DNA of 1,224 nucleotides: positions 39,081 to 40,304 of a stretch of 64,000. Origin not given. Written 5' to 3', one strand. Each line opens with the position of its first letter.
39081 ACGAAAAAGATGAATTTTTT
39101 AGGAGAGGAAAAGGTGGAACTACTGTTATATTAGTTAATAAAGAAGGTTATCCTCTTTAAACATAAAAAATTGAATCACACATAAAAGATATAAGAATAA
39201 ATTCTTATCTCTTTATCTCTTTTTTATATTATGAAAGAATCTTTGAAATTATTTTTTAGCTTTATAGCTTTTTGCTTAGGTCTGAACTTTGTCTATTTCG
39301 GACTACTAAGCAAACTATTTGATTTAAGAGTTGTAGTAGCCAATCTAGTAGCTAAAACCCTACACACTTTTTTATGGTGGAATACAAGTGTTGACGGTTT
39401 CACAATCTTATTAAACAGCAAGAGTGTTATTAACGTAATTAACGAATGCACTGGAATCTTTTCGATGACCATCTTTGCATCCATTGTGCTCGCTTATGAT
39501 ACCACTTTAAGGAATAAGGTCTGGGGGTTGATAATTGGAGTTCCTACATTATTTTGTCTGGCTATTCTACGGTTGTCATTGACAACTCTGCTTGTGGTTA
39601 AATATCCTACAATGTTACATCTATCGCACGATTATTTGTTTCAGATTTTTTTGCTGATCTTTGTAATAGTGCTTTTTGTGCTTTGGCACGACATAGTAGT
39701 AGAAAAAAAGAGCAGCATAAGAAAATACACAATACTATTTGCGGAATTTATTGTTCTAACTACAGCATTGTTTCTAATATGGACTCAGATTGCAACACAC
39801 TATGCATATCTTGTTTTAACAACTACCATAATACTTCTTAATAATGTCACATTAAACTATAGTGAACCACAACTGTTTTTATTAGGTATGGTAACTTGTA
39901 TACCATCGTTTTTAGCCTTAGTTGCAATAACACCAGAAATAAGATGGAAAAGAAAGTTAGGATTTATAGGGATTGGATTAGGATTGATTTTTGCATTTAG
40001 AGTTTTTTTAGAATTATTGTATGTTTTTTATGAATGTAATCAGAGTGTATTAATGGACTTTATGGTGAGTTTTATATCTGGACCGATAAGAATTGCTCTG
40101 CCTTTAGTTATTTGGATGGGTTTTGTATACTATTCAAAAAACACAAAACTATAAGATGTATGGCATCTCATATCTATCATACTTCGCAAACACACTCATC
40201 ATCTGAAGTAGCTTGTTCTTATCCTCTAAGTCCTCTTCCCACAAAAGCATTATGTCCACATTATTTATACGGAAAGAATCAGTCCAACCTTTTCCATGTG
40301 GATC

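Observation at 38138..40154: Archaeosortase-family protein adjacent to a PEF-CTERM-tailed secreted glycoprotein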

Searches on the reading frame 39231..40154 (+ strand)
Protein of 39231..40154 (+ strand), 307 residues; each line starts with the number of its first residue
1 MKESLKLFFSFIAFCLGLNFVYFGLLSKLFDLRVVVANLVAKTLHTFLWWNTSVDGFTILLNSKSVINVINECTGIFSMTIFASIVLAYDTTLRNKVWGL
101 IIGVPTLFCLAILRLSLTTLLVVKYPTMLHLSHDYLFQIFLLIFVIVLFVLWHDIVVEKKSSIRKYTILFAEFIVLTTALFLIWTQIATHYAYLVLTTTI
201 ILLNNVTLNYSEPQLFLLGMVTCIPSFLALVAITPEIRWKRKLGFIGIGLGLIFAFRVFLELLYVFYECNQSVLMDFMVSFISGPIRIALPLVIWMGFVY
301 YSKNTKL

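Call 3: search_protein_families(library=ncbifam, proteins=[window:39231-40154:+], max_evalue=1)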
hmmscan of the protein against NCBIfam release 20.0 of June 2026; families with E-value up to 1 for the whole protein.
window:39231-40154:+ (307 aa): 9 families
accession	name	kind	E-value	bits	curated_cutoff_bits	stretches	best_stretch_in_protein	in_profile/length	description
TIGR04144.1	archaeo_VPXXXP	exception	1.5e-17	64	150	1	13-158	9-155/156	archaeosortase B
NF046081.1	exosort_XrtX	exception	2.3e-14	53.6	170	2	37-157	41-163/168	exosortase X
TIGR04178.1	exo_archaeo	signature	2.6e-12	46.9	23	1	68-154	2-93/97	exosortase/archaeosortase family protein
TIGR04124.1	archaeo_artE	exception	8.9e-11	42.1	95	1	20-155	17-150/153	archaeosortase family protein ArtE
TIGR04177.1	exosort_XrtH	exception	4.2e-10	39.8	86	1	32-153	31-152/158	exosortase H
TIGR04128.1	exoso_Fjoh_1448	exception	1.5e-09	38.3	90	1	55-152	71-168/174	exosortase family protein XrtF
NF046083.1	exosort_XrtY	exception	7.1e-09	35.8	160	1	32-152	49-167/168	exosortase Y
TIGR04125.1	exosort_PGF_TRM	exception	2.1e-08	34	75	1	62-115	140-192/271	archaeosortase A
TIGR04300.1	exosort_XrtM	exception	5.8e-06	26.8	125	1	18-152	4-140/150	exosortase family protein XrtM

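Call 4: search_protein_families(library=pfam, proteins=[window:39231-40154:+], max_evalue=1)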
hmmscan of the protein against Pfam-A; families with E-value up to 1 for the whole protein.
window:39231-40154:+ (307 aa): 0 families

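Call 9: find_homologous_proteins(query=window:39231-40154:+, max_evalue=0.001)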
Query window:39231-40154:+ (307 aa): 13 proteins with E <= 0.001 among 3018 candidates.
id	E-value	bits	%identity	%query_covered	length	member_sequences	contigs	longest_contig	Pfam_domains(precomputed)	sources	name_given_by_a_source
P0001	4.0e-161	554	86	100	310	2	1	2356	-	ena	-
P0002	5.7e-153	527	79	100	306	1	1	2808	-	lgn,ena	-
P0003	9.7e-149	513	77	99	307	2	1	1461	-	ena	-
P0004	3.4e-148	511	76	100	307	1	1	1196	-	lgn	-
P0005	1.5e-147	509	76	99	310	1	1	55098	-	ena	-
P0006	1.6e-146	506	75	99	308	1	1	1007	-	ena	-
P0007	3.4e-141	488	72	100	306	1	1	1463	-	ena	-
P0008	4.3e-138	478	100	75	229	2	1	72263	-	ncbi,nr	ncbi:hypothetical protein KAW18_01600 [candidate division WOR-3 bacterium]|nr:hypothetical protein [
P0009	2.7e-133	462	71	100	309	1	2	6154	-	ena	-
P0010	4.8e-132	458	70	100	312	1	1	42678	-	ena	-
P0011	4.1e-130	452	68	98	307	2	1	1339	-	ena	-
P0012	6.1e-130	451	68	100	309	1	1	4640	-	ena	-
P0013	3.3e-114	400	65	93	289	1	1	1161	-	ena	-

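Call 10: find_encoding_contigs(protein=P0005, flank=10000, max_places=3)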
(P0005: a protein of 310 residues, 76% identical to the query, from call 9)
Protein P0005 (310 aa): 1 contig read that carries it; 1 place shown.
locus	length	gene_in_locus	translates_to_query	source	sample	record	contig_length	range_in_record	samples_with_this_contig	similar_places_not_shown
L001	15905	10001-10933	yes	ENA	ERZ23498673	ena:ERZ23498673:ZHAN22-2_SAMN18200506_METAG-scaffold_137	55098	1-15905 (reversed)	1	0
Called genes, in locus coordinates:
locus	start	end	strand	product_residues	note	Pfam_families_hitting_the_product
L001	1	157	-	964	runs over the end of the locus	-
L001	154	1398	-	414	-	PF07460:NUMOD3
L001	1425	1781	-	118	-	-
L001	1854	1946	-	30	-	-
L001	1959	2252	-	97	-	-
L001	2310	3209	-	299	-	PF05605:zf-Di19 (weak)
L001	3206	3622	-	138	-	-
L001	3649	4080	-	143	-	-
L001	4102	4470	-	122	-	-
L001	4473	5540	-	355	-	-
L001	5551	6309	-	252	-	-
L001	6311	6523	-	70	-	-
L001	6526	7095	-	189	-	-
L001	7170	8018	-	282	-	PF05443:ROS_MUCR (weak), PF07460:NUMOD3 (weak), PF04480:DUF559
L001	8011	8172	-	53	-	-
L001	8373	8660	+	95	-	-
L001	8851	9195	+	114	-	-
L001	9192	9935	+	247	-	-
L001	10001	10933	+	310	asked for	-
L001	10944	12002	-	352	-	PF04055:Radical_SAM, PF13186:SPASM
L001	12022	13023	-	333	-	PF01209:Ubie_methyltran (weak), PF13489:Methyltransf_23, PF13847:Methyltransf_31, PF08241:Methyltransf_11, PF08242:Methyltransf_12, PF13649:Methyltransf_25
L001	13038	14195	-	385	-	PF13439:Glyco_transf_4, PF13477:Glyco_trans_4_2 (weak), PF00534:Glycos_transf_1, PF13692:Glyco_trans_1_4, PF13524:Glyco_trans_1_2 (weak)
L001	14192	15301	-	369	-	PF02350:Epimerase_2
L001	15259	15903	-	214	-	?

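Call 11: find_encoding_contigs(protein=P0010, flank=10000, max_places=3)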
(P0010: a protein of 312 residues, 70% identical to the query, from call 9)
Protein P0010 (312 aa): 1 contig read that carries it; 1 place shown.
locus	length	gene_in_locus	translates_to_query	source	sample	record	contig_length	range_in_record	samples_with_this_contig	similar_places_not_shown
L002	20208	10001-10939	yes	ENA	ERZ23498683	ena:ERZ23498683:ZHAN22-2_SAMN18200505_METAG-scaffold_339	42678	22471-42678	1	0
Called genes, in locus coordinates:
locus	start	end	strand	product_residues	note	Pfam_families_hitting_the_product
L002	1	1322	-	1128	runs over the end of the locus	-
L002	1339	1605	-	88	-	-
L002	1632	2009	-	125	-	-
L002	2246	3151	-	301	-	-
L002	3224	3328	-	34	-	-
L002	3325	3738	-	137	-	-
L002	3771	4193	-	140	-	-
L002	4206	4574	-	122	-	-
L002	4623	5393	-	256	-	-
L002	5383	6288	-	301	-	PF07460:NUMOD3 (faint)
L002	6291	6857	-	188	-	-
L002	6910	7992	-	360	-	PF07460:NUMOD3 (weak)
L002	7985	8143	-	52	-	-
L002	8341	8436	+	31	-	-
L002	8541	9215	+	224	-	-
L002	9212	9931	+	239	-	-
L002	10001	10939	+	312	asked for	-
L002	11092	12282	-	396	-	PF07953:Toxin_R_bind_N, PF13385:Laminin_G_3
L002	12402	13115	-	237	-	-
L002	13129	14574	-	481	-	PF13229:Beta_helix, PF05048:NosD, PF13229:Beta_helix, PF05048:NosD (weak)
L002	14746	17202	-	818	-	PF02516:STT3, PF22627:AglB_core-like, PF18079:AglB_L1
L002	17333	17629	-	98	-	PF04480:DUF559, PF10881:DUF2726 (faint), PF18741:MTES_1575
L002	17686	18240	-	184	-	-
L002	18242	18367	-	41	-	-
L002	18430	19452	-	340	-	PF00106:adh_short (weak), PF01370:Epimerase, PF02719:Polysacc_synt_2 (faint), PF04321:RmlD_sub_bind (weak), PF01073:3Beta_HSD, PF16363:GDP_Man_Dehyd, PF07993:NAD_binding_4 (weak)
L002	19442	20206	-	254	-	?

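Call 14: find_encoding_contigs(protein=P0009, flank=10000, max_places=3)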
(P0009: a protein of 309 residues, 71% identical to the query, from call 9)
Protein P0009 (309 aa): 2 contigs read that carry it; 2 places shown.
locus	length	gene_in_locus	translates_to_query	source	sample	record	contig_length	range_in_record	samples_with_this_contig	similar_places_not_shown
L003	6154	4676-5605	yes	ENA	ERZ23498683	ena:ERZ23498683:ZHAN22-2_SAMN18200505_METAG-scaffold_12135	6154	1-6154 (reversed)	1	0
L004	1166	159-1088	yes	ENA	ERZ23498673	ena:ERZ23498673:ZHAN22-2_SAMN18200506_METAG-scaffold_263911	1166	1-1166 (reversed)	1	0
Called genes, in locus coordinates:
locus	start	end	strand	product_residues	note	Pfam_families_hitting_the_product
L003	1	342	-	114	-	?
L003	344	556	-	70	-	-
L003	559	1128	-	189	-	-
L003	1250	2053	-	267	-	PF05443:ROS_MUCR (faint)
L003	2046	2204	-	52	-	-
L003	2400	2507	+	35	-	-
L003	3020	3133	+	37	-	-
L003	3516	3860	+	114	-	-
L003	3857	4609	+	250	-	-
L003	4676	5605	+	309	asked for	-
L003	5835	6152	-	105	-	?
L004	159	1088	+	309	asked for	-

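Call 15: find_encoding_contigs(protein=P0012, flank=10000, max_places=3)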
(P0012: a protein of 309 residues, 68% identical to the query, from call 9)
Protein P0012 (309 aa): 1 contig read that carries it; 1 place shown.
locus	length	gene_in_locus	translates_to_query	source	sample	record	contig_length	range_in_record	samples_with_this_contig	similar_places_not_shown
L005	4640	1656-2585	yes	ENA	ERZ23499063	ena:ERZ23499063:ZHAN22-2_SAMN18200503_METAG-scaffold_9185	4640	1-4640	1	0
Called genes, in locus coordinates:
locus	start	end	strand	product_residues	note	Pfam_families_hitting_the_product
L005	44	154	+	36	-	-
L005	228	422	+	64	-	-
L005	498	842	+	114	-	-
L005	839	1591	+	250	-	-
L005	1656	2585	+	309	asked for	-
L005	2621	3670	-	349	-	PF04055:Radical_SAM, PF13186:SPASM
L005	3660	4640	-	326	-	?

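Call 23: search_protein_representatives(alignment_id=A1)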
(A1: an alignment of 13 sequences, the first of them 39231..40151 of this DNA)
Query: 13 sequences, 308 profile positions. Proteins with E-value up to 0.001 (for the whole library): 1305; up to 1e-10: 161; up to 1e-30: 2. The best 150 are listed.
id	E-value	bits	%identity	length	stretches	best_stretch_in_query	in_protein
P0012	4.8e-166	568.3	-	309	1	1-307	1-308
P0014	1.6e-36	142.9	-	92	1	217-307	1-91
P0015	2.7e-29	119.2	-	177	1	2-159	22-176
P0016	4.7e-22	95.4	-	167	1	2-157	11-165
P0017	1.5e-21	93.8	-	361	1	4-302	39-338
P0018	1.8e-20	90.2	-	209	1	2-157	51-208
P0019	4.3e-20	88.9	-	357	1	51-302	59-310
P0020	7.5e-20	88.2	-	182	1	7-161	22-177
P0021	8.7e-20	87.9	-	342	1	35-301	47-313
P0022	5.1e-19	85.4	-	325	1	59-301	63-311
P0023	9.0e-19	84.6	-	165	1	3-157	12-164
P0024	3.1e-18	82.9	-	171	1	7-158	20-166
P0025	3.4e-18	82.7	-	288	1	67-302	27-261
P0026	8.7e-18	81.4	-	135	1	41-157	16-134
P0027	8.7e-18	81.4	-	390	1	54-302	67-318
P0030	2.0e-17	80.2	-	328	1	4-299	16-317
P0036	5.6e-17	78.7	-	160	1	161-302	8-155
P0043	1.3e-15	74.3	-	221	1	161-302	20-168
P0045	1.8e-15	73.8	-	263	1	2-158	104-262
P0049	6.4e-15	72.0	-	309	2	64-206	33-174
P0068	6.9e-14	68.6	-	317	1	52-255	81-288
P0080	2.4e-13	66.8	-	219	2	66-156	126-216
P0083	5.4e-13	65.6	-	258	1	66-195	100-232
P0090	9.7e-13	64.8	-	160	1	162-303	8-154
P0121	7.9e-12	61.8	-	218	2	67-158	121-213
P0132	1.2e-11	61.2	-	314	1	68-158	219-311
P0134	1.3e-11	61.1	-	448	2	34-168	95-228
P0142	2.0e-11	60.5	-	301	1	47-185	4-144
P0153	3.1e-11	59.8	-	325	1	69-161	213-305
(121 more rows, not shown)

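Call 24: predict_structure(alignment_id=A1)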
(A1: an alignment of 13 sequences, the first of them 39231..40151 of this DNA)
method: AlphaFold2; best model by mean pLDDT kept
length: 307 residues; sequences in the alignment: 13
mean_pLDDT: 39.9   pTM: 0.31
mean pLDDT of the five models: 39.9, 39.3, 37.7, 37.5, 37.2
residues with pLDDT >= 90: 0; 70-90: 0; 50-70: 24; < 50: 283
segments of 3 or more residues with pLDDT < 50: 1-147, 156-161, 163-167, 169-171, 173-178, 180-182, 184-288, 305-307
pLDDT, mean of each block of 10 residues (from residue 1): 31 32 30 29 31 33 33 38 40 40 40 36 32 42 48 49 48 48 47 41 35 37 36 37 45 46 42 41 46 58 48
secondary structure, 60 per line:
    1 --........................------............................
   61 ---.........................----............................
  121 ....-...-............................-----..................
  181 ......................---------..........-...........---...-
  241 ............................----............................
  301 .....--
elements in order: H3-26 H33-60 H64-88 H93-124 H130-157 H163-202 H212-221 H223-233 H241-268 H273-305
